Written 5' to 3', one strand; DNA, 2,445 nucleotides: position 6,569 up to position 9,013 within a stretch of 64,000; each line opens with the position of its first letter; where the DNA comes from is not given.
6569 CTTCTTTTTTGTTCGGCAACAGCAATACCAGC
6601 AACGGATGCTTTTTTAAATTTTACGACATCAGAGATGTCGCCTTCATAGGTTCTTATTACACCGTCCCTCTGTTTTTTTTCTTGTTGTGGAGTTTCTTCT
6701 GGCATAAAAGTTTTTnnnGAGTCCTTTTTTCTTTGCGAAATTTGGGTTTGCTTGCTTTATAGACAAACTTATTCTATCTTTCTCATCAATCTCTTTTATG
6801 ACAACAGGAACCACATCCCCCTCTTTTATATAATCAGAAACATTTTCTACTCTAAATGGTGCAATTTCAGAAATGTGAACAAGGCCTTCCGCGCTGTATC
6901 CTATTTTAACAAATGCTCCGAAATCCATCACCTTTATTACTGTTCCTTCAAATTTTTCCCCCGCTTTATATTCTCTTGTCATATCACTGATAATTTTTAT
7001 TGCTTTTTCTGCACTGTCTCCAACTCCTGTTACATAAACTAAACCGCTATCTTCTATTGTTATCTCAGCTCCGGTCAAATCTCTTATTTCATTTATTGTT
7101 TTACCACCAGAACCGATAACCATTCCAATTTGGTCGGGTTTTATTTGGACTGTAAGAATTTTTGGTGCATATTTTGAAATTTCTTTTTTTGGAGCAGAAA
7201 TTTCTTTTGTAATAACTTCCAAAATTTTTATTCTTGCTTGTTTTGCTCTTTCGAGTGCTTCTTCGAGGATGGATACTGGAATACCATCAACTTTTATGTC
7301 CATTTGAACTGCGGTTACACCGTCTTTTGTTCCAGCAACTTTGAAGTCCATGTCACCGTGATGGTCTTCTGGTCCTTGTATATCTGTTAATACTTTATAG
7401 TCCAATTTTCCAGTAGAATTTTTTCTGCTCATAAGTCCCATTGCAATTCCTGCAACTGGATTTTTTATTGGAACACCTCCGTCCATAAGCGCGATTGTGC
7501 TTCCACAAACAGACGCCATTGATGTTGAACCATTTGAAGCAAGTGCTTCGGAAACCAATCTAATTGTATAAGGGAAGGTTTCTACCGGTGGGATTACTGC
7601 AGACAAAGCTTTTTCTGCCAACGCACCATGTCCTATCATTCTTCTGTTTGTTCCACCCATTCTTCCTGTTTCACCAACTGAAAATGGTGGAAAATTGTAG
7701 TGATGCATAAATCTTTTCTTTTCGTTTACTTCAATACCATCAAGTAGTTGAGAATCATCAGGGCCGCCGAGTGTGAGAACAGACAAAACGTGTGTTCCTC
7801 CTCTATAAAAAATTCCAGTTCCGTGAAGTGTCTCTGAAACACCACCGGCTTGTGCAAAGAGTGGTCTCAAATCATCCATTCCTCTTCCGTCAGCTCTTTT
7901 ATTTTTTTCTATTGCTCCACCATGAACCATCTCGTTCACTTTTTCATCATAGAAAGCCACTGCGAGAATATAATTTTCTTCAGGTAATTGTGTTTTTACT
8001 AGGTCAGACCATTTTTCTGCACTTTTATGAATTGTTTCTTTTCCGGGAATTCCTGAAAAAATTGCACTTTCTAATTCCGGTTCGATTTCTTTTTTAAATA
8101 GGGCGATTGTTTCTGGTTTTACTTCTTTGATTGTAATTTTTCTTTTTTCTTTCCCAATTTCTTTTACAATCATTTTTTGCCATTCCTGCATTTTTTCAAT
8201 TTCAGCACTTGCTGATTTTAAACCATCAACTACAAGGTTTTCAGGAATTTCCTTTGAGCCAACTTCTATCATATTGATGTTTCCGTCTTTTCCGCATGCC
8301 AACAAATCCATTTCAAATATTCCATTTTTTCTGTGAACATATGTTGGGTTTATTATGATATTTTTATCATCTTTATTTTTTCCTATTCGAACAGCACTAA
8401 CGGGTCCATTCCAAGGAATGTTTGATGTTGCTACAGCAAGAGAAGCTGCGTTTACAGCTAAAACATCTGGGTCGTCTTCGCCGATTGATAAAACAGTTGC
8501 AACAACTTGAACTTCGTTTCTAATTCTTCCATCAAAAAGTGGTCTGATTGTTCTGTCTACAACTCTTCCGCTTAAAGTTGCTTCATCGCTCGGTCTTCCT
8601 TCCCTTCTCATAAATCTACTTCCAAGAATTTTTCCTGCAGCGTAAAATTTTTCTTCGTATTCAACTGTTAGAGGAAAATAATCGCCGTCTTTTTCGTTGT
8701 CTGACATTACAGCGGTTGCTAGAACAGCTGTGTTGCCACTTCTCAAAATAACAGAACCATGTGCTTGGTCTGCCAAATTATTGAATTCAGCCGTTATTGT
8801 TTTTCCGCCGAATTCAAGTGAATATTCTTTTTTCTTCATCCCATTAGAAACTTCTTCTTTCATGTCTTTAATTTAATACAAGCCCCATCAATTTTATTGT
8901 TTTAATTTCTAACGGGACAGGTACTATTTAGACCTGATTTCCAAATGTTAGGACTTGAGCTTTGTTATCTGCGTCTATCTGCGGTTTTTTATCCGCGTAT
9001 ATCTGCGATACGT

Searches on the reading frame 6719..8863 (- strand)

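Call 27: search_protein_families(library=pfam, proteins=[window:6719-8863:-])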
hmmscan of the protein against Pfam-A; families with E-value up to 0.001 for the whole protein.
window:6719-8863:- (715 aa): 6 families
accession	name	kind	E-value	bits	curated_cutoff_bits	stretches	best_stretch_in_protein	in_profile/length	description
PF01138.27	RNase_PH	-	3.2e-46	157.4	25.5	2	21-150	3-130/130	3' exoribonuclease family, domain 1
PF00575.29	S1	-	5.8e-19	68.7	22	1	632-703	2-74/74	S1 RNA binding domain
PF00013.35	KH_1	-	3e-12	46.5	21.5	1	570-626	2-65/66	KH domain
PF03725.20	RNase_PH_C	-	4.2e-10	39.9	20.8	1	483-543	7-67/67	3' exoribonuclease family, domain 2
PF07650.23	KH_2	-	0.00011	22.4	22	1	547-605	2-63/78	KH domain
PF13083.13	KH_KhpA-B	-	0.00095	19.5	32.1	1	565-598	26-59/73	KhpA/KhpB, KH domain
